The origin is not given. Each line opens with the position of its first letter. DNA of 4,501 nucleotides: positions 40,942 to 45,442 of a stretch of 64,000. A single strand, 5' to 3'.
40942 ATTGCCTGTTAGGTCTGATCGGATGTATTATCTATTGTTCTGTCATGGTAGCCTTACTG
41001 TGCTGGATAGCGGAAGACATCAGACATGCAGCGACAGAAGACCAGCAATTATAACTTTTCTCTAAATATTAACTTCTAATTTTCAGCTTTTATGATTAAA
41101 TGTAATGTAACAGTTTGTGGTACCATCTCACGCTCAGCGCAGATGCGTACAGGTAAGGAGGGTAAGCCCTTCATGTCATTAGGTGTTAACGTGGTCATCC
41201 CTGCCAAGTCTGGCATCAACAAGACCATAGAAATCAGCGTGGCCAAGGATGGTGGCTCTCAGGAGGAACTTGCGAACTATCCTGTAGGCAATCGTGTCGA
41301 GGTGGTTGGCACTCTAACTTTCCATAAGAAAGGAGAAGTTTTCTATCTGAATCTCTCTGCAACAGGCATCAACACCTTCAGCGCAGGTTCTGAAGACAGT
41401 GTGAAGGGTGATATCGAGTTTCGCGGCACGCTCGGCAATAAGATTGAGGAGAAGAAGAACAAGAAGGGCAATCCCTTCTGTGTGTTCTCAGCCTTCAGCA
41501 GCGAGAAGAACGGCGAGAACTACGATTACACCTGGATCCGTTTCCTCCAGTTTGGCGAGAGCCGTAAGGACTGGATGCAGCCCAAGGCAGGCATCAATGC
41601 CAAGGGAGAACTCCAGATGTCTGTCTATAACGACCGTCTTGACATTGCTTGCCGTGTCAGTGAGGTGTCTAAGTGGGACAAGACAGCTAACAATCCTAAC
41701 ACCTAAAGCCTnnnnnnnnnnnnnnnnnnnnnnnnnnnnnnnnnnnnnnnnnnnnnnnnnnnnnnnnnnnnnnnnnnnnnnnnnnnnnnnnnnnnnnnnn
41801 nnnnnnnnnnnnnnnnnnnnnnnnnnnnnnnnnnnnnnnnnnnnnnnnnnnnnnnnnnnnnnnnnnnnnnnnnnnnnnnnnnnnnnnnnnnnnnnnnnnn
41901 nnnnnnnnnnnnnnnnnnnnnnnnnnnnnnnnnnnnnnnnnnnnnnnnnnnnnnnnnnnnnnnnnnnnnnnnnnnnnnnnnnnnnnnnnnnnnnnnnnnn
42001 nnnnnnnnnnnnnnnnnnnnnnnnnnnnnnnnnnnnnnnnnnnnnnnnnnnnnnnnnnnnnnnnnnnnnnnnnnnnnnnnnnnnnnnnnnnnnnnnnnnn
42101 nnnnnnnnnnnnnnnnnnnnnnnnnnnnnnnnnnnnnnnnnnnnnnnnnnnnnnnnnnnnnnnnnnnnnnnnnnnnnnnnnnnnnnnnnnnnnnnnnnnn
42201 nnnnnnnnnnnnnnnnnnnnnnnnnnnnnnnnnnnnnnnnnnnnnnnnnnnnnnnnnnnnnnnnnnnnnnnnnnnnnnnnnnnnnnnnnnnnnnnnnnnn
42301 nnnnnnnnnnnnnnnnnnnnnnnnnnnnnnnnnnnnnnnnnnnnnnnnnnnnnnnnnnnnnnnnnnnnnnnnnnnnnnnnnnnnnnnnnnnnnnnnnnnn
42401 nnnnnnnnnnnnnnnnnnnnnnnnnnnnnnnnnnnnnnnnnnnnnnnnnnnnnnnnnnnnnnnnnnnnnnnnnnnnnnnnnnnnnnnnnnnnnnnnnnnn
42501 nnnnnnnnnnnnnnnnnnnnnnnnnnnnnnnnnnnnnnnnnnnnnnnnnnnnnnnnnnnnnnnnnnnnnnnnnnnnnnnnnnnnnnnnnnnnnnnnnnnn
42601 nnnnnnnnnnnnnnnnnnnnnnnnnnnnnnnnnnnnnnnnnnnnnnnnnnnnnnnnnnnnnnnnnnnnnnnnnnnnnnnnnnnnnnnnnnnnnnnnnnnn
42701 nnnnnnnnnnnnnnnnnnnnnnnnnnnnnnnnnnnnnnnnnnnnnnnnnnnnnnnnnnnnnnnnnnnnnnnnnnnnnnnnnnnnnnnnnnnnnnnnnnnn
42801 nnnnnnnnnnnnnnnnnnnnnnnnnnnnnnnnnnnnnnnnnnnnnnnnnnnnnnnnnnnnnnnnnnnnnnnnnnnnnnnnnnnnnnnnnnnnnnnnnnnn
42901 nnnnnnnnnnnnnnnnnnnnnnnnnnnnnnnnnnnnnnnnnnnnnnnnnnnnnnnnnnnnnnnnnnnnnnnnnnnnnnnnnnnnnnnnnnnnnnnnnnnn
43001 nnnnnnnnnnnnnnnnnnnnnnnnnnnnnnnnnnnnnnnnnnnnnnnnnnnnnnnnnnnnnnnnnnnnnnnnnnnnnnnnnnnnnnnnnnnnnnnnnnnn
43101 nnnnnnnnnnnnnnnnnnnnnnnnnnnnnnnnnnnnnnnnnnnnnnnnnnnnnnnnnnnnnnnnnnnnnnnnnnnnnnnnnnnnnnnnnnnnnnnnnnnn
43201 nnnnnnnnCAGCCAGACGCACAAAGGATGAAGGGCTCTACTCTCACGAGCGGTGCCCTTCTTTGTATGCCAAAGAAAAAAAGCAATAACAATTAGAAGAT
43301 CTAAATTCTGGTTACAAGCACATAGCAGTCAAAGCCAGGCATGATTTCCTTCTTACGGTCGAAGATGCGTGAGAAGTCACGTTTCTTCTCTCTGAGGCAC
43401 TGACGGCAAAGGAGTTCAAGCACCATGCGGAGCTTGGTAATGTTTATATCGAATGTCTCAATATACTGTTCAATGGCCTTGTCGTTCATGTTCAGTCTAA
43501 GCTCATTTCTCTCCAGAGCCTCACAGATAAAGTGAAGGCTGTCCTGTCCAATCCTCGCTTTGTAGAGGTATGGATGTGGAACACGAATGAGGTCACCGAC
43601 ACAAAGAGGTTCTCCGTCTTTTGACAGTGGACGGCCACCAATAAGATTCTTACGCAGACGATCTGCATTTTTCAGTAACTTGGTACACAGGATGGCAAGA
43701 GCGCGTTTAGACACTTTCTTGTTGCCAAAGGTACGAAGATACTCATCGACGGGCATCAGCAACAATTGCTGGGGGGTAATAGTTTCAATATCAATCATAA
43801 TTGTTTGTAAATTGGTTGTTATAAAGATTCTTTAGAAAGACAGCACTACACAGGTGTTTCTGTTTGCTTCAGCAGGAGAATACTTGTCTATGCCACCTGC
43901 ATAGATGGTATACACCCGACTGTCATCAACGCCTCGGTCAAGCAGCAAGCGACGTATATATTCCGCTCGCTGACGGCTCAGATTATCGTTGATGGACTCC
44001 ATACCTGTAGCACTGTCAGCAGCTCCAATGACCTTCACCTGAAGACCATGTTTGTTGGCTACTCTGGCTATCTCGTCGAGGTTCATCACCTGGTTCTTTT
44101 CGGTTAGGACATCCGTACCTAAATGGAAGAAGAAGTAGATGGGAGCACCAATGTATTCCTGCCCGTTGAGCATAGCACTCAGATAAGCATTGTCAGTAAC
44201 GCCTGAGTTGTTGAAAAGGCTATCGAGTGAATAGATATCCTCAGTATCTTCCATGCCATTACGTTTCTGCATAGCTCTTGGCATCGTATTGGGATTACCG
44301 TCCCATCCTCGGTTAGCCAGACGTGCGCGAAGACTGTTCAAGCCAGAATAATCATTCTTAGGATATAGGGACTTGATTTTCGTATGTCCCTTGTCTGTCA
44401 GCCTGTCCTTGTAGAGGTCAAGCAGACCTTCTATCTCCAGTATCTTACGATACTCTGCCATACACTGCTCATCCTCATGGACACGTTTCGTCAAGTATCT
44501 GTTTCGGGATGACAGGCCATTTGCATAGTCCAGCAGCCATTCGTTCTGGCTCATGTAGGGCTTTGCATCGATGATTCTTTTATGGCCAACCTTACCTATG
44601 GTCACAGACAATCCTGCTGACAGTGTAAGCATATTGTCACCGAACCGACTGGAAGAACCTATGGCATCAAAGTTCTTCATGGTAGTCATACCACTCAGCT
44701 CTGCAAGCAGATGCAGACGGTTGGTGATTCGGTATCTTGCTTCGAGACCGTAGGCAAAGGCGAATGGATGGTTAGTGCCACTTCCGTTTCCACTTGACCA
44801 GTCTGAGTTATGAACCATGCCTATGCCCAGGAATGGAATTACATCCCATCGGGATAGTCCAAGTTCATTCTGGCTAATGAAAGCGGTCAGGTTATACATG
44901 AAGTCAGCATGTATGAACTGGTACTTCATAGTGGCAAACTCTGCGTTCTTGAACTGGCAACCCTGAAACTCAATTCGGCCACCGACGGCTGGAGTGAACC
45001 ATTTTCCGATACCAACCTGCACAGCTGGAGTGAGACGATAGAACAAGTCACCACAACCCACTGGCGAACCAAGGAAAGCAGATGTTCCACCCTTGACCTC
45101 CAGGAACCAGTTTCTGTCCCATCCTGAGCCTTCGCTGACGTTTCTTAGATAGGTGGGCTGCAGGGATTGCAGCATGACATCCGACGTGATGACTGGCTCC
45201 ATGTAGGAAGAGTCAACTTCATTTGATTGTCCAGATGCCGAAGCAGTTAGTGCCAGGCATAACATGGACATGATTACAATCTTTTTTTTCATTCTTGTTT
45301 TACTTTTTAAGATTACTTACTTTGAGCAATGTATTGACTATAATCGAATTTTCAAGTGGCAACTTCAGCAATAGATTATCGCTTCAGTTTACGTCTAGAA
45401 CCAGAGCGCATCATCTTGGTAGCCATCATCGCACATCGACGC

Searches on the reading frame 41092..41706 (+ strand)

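Call 12: search_protein_families(library=pfam, proteins=[window:41092-41706:+], max_evalue=0.001)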
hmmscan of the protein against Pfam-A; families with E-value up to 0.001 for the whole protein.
window:41092-41706:+ (204 aa): 1 family
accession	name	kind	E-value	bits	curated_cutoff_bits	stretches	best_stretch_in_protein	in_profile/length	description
PF00436.31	SSB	-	3.7e-05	24.2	26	0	5-79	3-82/104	Single-strand binding protein family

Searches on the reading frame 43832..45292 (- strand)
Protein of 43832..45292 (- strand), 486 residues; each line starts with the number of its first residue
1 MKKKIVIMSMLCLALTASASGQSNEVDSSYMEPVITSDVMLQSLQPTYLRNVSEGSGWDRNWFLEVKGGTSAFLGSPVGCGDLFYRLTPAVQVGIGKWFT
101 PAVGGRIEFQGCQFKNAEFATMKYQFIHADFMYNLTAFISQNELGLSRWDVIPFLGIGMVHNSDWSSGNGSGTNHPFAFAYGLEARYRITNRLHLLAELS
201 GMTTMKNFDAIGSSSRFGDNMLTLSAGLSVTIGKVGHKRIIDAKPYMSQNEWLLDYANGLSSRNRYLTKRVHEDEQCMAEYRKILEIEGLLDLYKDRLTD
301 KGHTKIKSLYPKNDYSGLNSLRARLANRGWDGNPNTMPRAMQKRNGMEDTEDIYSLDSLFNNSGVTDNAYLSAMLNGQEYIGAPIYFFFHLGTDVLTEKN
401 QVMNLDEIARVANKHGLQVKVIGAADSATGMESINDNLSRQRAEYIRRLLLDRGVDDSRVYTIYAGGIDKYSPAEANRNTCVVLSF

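Call 12: search_protein_families(library=pfam, proteins=[window:43832-45292:-], max_evalue=0.001)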
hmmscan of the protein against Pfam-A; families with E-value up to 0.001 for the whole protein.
window:43832-45292:- (486 aa): 1 family
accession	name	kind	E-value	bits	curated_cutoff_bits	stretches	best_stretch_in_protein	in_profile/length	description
PF00691.25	OmpA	-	1.4e-10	41.9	27.2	1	388-471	1-85/98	OmpA family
